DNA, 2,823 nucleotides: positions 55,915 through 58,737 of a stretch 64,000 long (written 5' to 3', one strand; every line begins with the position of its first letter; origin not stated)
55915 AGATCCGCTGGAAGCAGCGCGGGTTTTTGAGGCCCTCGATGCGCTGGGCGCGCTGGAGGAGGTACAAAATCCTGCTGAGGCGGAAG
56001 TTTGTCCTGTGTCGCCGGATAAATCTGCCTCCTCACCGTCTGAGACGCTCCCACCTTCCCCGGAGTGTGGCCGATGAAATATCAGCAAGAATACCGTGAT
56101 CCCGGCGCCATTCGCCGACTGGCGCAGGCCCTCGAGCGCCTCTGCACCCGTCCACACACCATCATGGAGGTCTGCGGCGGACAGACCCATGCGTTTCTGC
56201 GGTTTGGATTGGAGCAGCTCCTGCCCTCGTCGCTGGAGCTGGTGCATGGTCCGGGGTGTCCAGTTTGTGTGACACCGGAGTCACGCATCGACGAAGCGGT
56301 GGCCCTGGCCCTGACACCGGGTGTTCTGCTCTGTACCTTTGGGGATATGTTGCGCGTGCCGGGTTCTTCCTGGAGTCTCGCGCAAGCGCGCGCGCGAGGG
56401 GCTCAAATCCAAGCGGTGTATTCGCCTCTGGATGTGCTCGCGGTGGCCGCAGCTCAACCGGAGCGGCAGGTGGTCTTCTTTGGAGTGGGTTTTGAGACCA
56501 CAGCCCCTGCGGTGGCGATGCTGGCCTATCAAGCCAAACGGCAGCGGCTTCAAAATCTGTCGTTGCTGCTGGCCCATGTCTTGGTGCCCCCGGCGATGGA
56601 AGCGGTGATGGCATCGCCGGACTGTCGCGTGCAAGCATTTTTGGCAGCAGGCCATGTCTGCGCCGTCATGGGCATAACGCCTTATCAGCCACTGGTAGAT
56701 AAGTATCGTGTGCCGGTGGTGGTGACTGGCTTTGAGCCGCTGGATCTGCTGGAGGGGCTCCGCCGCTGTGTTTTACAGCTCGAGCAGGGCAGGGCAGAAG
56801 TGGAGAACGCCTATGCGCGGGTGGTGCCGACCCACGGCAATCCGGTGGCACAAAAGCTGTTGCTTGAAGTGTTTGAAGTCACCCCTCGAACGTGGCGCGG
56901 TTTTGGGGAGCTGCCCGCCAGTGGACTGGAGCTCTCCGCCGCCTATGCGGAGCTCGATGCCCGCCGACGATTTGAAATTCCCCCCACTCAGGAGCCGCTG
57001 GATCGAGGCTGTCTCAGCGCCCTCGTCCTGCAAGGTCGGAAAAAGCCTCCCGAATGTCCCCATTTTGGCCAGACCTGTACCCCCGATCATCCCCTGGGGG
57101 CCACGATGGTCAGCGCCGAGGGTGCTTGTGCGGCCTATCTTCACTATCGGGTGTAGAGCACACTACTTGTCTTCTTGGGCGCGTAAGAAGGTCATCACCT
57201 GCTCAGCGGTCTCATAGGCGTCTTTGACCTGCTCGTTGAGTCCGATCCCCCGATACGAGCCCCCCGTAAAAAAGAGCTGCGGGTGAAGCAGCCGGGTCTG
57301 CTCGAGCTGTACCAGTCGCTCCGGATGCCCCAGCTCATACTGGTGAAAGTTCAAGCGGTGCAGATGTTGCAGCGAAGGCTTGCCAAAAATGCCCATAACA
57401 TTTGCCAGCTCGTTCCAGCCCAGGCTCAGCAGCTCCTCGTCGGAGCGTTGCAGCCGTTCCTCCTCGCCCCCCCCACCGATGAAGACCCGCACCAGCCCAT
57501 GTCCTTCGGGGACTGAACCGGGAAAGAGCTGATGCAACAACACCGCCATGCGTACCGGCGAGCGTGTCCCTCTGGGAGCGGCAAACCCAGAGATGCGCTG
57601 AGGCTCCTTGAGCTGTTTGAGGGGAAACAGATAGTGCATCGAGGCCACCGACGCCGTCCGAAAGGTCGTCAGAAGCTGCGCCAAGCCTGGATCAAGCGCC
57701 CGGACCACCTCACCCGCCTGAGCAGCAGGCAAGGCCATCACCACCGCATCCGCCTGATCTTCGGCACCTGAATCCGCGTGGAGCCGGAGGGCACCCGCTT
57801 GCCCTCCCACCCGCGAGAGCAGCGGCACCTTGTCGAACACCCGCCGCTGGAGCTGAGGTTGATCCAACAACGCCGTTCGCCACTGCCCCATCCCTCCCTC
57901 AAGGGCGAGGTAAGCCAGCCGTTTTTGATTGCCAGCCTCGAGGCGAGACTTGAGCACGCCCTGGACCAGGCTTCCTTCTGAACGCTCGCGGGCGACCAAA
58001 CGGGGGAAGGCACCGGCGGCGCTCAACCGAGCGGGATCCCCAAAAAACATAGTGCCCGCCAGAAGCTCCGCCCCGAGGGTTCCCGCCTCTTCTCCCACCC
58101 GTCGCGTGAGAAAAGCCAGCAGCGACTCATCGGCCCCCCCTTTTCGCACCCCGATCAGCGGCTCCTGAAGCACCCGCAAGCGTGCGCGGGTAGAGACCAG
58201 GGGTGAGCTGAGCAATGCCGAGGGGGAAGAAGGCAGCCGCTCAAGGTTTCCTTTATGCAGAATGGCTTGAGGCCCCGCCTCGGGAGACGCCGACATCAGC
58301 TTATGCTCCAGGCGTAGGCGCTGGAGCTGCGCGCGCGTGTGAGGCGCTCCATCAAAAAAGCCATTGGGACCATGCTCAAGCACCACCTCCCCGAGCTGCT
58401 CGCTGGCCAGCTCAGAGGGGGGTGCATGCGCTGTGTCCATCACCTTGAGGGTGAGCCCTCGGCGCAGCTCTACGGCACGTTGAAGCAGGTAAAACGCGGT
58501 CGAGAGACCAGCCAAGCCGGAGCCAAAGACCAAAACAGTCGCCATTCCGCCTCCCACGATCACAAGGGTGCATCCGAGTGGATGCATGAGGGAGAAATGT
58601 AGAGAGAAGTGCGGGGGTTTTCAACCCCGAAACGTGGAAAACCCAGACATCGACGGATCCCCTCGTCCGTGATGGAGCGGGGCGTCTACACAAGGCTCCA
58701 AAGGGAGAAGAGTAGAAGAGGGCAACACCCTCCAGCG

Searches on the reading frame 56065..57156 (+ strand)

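Call 71: search_protein_families(library=pfam, proteins=[window:56065-57156:+], max_evalue=0.0001)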
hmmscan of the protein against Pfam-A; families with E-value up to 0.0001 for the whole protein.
window:56065-57156:+ (363 aa): 1 family
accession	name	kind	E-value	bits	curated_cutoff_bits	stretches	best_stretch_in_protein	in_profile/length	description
PF01924.21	HypD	-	5.5e-144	480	25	1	16-362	3-351/351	Hydrogenase formation hypA family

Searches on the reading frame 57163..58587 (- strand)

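Call 71: search_protein_families(library=pfam, proteins=[window:57163-58587:-], max_evalue=0.0001)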
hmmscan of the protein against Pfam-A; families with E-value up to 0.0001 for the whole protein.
window:57163-58587:- (474 aa): 2 families
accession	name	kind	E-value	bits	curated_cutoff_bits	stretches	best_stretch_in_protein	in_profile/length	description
PF01593.30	Amino_oxidase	-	3.7e-29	102.7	19.8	1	25-464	1-442/443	Flavin containing amine oxidoreductase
PF13450.12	NAD_binding_8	-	2.3e-05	25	21.9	1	20-89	1-66/68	NAD(P)-binding Rossmann-like domain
